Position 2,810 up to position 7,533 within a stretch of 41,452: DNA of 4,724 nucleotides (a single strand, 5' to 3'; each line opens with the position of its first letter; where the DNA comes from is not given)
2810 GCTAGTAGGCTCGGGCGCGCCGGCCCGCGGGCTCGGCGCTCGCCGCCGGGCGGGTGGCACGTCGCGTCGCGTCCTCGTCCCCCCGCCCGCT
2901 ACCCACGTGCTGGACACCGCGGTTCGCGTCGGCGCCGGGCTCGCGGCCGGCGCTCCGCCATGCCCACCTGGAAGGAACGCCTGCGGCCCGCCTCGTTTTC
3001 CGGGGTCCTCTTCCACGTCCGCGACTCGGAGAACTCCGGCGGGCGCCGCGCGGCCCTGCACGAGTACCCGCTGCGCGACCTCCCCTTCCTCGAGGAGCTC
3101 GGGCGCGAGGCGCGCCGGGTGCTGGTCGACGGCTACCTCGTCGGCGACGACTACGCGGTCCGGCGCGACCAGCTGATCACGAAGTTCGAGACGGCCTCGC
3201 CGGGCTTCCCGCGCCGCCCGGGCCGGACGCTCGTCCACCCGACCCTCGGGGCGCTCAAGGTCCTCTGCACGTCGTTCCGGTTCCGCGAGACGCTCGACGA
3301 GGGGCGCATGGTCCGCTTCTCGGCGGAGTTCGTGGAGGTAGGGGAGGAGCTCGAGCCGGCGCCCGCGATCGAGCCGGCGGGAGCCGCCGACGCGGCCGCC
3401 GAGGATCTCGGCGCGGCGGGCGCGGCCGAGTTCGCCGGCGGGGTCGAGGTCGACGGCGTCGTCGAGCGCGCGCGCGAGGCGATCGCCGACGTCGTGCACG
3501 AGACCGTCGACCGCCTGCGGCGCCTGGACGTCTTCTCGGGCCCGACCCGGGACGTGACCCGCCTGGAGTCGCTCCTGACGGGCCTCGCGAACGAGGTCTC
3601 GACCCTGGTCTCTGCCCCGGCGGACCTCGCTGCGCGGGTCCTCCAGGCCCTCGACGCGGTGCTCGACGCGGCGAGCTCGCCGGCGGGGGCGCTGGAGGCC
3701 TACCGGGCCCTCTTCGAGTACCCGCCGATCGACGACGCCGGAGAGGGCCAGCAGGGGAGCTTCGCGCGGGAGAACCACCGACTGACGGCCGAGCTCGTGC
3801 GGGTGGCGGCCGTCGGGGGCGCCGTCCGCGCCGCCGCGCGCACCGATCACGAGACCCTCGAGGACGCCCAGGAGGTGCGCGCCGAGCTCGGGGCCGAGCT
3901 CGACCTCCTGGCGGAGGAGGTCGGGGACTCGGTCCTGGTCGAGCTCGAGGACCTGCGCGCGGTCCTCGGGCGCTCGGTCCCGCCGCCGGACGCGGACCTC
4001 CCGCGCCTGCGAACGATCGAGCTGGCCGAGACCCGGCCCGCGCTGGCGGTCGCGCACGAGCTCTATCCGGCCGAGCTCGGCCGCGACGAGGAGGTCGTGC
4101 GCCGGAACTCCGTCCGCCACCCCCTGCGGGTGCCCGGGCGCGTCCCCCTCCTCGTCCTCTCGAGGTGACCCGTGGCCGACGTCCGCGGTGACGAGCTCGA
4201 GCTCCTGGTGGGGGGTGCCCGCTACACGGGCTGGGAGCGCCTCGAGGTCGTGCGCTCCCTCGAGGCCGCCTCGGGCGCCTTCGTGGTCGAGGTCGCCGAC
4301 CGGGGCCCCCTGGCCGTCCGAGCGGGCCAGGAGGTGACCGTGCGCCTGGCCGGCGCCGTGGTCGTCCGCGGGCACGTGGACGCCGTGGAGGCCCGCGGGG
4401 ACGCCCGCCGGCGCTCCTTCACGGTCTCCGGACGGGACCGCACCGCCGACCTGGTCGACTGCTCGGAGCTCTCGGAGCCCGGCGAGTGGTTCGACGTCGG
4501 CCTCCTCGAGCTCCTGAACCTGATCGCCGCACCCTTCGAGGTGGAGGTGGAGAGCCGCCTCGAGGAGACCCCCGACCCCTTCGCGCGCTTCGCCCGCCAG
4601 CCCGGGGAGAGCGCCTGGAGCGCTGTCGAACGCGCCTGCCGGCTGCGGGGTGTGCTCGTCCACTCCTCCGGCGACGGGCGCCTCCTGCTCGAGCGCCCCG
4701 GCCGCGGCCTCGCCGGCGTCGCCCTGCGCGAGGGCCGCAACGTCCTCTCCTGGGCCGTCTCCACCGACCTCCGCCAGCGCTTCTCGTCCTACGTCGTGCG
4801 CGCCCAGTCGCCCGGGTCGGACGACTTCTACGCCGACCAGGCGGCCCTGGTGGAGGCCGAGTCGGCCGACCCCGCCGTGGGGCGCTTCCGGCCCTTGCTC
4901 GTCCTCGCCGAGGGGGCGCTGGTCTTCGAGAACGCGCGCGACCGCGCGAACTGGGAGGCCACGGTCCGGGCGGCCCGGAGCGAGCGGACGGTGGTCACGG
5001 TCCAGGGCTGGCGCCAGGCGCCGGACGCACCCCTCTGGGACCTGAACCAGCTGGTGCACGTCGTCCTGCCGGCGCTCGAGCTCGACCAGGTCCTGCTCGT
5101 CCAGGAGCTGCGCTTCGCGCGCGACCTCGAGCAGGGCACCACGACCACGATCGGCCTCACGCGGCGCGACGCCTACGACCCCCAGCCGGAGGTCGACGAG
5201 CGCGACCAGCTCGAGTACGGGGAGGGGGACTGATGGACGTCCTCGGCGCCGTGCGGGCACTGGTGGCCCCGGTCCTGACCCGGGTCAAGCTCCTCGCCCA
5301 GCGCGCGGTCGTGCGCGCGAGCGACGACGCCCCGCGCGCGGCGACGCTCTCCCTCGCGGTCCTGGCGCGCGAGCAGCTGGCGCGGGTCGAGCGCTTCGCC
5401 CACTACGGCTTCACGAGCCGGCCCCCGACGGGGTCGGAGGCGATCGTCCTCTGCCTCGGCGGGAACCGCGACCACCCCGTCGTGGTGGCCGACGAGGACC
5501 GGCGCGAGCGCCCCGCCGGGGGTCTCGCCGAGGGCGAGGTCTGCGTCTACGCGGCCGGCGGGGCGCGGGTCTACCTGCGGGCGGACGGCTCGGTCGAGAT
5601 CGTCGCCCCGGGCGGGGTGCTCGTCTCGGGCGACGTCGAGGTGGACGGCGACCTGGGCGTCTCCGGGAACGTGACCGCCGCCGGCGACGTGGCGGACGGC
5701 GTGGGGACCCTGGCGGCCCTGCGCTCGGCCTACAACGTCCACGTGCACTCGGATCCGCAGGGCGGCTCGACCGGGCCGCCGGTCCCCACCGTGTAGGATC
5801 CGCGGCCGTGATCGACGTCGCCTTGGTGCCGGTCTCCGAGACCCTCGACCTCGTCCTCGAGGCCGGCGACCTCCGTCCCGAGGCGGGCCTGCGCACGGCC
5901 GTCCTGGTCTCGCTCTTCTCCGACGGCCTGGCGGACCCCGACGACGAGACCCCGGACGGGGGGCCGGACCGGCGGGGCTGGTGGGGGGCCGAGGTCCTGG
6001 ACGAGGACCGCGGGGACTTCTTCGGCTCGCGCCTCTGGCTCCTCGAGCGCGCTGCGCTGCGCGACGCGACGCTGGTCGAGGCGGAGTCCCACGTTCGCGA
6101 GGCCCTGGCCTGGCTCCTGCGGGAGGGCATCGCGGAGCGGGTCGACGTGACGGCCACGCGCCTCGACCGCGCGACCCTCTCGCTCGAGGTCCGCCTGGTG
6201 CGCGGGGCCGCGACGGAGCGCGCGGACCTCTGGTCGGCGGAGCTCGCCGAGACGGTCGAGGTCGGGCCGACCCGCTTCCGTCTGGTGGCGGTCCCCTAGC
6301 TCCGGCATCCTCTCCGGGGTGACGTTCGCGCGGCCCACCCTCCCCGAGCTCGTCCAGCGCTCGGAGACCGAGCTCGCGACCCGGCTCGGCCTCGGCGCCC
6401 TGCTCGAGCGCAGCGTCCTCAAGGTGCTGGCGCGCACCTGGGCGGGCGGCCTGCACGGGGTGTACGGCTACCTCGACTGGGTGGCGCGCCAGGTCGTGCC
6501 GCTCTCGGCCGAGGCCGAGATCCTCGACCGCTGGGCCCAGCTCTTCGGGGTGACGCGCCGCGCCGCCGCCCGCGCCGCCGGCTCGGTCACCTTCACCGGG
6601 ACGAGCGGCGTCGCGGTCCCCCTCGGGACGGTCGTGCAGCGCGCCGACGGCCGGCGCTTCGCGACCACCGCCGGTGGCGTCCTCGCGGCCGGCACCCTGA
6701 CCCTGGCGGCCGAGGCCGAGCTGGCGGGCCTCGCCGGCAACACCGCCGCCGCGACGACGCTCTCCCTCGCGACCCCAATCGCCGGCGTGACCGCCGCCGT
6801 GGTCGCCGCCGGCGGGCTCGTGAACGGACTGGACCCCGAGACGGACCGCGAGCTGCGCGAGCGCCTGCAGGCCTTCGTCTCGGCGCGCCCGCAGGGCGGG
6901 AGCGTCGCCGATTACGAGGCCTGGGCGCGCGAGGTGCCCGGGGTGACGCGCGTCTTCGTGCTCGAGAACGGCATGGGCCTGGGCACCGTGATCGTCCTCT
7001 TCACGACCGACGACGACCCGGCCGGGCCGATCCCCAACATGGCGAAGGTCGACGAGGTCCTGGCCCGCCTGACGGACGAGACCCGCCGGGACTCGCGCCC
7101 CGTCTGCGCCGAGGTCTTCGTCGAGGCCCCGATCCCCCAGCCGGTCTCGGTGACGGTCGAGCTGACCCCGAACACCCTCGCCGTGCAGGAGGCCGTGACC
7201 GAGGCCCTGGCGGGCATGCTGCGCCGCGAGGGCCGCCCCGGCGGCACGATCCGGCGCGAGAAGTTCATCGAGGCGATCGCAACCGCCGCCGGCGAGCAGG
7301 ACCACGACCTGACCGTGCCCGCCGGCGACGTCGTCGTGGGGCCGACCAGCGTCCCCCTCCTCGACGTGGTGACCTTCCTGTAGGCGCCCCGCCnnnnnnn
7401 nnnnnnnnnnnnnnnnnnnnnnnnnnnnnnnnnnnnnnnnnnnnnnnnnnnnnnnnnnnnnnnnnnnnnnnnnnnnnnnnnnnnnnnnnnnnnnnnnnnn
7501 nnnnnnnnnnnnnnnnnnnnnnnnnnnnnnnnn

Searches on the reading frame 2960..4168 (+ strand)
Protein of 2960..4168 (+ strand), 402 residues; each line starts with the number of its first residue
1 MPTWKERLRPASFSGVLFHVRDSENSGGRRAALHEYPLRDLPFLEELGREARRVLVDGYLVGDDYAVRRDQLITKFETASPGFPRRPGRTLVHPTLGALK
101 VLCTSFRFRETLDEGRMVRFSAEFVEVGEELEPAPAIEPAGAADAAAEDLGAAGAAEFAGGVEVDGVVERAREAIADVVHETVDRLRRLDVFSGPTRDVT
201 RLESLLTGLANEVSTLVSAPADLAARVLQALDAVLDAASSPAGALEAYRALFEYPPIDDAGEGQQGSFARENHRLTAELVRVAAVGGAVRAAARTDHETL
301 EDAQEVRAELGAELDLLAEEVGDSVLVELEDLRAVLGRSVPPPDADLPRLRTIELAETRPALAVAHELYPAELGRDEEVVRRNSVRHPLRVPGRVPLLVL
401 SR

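Call 10: search_protein_families(library=phrogs, proteins=[window:2960-4168:+], max_evalue=0.001)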
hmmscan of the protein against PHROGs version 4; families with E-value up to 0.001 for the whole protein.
window:2960-4168:+ (402 aa): 4 families
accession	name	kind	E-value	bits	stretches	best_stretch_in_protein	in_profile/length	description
phrog_184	-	tail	2.2e-68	232.3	1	3-401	4-410/411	baseplate hub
phrog_16855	-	tail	1.3e-26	94.5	1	1-137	1-132/158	Gpu-like tail protein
phrog_20901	-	unknown function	3.9e-15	56.9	1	12-237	27-249/259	-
phrog_17109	-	DNA, RNA and nucleotide metabolism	0.00029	21.8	1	280-393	83-196/204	DNA circularization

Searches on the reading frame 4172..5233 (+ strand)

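Call 10: search_protein_families(library=phrogs, proteins=[window:4172-5233:+], max_evalue=0.001)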
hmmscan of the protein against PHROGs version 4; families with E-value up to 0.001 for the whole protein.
window:4172-5233:+ (353 aa): 5 families
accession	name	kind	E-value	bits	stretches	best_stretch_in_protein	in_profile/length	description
phrog_177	-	tail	9.7e-98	329.6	1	2-344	73-421/623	baseplate hub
phrog_11191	-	unknown function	5.2e-36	124.9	1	7-213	8-218/258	-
phrog_15015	-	unknown function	2.1e-20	74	1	8-126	4-126/127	-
phrog_9932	-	unknown function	3.2e-20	73.6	1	229-345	8-122/155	-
phrog_38365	-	unknown function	9.7e-05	23.6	1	142-211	15-83/122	-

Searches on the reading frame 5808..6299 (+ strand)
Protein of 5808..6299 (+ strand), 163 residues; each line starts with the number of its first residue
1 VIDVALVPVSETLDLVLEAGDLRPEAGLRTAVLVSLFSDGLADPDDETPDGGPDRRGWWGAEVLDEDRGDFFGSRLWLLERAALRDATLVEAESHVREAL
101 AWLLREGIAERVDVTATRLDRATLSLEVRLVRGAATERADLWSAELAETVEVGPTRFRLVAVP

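Call 10: search_protein_families(library=phrogs, proteins=[window:5808-6299:+], max_evalue=0.001)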
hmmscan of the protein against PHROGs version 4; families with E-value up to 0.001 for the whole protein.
window:5808-6299:+ (163 aa): 1 family
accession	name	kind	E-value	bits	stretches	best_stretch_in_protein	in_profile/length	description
phrog_180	-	tail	2.9e-34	118.8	1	1-137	2-133/148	baseplate wedge subunit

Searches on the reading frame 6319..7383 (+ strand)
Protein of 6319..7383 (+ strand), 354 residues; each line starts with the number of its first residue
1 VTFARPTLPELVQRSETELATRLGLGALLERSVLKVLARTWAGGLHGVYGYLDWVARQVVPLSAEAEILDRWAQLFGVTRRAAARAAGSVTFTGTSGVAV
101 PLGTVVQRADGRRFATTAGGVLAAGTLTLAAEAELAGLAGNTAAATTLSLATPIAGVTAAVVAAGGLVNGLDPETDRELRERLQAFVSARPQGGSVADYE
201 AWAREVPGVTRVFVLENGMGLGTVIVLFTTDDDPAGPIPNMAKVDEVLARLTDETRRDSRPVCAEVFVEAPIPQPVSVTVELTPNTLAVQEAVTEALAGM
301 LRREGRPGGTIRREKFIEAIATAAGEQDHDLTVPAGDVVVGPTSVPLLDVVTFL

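Call 7: search_protein_families(library=pfam, proteins=[window:6319-7383:+], max_evalue=0.01)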
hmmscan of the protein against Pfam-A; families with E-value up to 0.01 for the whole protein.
window:6319-7383:+ (354 aa): 1 family
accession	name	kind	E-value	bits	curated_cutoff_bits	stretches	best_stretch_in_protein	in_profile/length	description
PF04865.19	Baseplate_J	-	5.5e-64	216.3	21.1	1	66-318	2-254/255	Baseplate J-like protein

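Call 8: search_protein_families(library=phrogs, proteins=[window:6319-7383:+], max_evalue=0.01)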
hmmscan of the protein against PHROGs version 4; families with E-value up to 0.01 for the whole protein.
window:6319-7383:+ (354 aa): 7 families
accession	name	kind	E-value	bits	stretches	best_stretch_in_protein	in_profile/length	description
phrog_6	-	tail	1e-75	256.5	1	2-351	66-401/548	baseplate wedge subunit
phrog_2103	-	tail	5.9e-39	134.2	1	1-160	1-160/162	baseplate protein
phrog_1608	-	tail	2e-30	106.7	1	168-352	2-187/192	tail protein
phrog_34452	-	unknown function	1.2e-09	39.1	1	11-159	17-168/175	-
phrog_4226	-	tail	3.6e-05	24.2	1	169-346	40-214/228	baseplate protein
phrog_23939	-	unknown function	0.0055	17.6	0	1-63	1-63/76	-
phrog_21670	-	unknown function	0.0067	17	1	56-135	60-143/152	-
